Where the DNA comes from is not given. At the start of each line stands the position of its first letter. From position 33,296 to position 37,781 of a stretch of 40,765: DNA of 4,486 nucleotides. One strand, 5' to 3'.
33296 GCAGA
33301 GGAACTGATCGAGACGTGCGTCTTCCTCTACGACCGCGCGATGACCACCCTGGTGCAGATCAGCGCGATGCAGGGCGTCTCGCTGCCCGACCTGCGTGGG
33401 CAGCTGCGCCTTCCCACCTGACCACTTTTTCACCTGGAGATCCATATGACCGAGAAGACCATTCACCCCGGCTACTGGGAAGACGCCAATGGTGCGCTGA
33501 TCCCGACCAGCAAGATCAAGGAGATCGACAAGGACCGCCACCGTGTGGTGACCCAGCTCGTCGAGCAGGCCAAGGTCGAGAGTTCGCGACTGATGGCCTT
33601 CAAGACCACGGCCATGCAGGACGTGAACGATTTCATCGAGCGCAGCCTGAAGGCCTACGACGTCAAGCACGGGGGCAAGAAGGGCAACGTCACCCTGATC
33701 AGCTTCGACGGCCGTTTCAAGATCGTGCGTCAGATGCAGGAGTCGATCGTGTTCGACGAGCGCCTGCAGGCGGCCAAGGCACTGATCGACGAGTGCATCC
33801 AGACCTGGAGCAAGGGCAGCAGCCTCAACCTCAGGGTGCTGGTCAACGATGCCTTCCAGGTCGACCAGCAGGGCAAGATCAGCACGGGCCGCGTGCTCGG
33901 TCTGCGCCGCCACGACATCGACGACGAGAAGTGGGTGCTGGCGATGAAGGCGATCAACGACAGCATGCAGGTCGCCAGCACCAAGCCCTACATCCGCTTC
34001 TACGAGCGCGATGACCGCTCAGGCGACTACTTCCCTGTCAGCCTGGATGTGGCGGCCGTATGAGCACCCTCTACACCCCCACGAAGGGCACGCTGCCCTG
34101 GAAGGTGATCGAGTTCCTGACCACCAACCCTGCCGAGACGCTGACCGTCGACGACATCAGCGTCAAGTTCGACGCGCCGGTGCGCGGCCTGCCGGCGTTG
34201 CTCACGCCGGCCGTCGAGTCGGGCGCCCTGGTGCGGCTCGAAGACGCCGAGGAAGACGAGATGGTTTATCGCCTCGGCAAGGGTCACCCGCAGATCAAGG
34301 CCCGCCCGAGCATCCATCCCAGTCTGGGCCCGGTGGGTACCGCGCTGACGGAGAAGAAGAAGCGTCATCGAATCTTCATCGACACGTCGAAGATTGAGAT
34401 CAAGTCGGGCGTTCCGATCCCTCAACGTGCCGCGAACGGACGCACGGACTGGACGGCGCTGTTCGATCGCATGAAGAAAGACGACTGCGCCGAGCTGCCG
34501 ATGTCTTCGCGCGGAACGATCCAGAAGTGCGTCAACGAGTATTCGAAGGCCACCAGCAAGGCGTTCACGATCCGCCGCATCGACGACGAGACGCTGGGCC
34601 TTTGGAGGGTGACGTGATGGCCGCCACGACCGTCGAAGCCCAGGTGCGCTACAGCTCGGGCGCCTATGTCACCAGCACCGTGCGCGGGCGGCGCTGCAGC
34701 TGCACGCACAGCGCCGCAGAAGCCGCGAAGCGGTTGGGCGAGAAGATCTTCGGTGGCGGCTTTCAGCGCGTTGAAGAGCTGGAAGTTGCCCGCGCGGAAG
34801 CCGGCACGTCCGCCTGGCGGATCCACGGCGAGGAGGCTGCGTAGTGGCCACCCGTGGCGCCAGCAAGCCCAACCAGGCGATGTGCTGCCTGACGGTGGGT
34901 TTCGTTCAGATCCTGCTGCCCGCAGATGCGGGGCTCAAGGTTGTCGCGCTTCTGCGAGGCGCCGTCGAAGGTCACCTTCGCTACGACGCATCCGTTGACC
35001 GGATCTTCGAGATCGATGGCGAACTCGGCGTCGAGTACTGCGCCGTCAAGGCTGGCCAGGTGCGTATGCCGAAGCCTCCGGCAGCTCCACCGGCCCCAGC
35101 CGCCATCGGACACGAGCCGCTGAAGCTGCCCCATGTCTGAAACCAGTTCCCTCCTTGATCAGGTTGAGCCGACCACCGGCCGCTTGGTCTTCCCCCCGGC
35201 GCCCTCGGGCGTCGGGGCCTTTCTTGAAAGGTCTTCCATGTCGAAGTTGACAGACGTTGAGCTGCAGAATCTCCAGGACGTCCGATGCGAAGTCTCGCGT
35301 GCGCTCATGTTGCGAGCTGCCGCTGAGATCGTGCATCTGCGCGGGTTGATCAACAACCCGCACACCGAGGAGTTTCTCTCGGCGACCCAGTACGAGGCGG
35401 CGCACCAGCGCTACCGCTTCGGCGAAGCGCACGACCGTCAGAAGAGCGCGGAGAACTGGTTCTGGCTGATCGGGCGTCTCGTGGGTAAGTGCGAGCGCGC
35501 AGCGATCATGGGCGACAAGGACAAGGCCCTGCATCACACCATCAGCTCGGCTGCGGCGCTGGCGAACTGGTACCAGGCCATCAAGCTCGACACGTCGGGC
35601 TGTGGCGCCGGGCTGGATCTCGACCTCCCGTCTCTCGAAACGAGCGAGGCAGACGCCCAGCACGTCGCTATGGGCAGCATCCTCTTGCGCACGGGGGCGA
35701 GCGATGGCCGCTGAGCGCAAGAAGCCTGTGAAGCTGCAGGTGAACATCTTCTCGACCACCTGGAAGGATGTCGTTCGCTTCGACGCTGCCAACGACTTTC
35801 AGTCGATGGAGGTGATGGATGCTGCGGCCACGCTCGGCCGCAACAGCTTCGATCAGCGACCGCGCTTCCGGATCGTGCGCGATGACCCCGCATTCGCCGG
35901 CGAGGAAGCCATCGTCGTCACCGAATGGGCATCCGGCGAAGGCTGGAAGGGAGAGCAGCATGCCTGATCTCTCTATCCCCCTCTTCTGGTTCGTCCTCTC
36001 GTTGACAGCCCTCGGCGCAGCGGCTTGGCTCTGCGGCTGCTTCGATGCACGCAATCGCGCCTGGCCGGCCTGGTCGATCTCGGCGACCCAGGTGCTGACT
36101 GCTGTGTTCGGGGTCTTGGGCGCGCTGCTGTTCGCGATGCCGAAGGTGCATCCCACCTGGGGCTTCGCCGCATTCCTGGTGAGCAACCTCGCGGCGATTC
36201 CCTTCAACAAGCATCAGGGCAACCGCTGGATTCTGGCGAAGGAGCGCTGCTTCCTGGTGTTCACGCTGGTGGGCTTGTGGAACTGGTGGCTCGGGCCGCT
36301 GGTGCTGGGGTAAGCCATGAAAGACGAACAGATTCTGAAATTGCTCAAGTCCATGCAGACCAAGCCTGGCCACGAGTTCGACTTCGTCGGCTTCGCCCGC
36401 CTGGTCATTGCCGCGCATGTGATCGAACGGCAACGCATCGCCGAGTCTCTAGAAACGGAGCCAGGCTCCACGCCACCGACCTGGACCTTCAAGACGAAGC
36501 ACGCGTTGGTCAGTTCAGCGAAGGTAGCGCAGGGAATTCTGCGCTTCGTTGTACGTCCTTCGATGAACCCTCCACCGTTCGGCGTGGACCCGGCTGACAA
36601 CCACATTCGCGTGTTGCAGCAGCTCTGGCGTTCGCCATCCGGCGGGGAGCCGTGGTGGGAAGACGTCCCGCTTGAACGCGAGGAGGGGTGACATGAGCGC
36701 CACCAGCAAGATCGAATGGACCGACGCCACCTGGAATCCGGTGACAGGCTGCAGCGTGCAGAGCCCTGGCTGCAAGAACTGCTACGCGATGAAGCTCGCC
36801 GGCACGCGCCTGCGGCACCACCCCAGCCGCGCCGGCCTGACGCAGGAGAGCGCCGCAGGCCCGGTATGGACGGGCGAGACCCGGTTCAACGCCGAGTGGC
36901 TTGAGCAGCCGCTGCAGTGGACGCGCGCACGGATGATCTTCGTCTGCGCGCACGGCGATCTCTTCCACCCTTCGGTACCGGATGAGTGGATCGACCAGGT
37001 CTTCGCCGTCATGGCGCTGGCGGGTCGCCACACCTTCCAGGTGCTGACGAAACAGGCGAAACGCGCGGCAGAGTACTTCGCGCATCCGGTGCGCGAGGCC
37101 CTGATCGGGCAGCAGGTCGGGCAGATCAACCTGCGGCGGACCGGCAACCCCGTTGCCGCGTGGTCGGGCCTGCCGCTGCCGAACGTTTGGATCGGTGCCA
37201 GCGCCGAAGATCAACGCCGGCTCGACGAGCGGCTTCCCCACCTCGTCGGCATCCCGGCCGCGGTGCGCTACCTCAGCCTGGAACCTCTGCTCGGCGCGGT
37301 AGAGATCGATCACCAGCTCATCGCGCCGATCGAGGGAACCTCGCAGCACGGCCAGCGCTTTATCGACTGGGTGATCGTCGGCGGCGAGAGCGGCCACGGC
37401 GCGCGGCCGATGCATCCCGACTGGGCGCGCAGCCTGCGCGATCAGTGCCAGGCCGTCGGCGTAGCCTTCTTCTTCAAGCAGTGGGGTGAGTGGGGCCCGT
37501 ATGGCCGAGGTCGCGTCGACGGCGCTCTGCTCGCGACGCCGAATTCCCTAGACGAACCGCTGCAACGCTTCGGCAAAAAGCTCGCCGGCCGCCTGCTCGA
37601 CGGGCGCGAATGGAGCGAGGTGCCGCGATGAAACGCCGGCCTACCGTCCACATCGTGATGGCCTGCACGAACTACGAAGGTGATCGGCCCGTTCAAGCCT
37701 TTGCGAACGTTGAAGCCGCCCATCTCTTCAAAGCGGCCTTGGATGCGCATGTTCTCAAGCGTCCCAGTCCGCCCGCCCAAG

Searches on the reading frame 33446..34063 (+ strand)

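Call 51: search_protein_families(library=pfam, proteins=[window:33446-34063:+], max_evalue=0.001)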
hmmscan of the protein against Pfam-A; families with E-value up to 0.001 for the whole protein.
window:33446-34063:+ (205 aa): 1 family
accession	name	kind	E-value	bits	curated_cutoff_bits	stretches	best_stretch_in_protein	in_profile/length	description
PF11363.13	DUF3164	-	2.2e-78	262.8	23.7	1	10-203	1-193/194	Protein of unknown function (DUF3164)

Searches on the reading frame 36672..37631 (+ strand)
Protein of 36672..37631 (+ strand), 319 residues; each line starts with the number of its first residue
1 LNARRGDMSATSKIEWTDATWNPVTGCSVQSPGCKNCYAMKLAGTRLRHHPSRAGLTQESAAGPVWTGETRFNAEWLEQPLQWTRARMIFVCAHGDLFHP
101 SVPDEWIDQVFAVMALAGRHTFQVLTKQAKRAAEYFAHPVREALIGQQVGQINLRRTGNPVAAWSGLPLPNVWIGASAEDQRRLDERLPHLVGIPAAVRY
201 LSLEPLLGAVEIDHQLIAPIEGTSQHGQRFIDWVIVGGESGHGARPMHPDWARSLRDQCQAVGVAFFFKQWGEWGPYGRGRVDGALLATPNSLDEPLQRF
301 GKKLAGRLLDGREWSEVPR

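Call 51: search_protein_families(library=pfam, proteins=[window:36672-37631:+], max_evalue=0.001)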
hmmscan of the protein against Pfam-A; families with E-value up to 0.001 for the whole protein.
window:36672-37631:+ (319 aa): 1 family
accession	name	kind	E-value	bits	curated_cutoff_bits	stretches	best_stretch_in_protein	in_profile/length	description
PF07505.17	DUF5131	-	1.1e-92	310.3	28.9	1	12-318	2-243/243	Protein of unknown function (DUF5131)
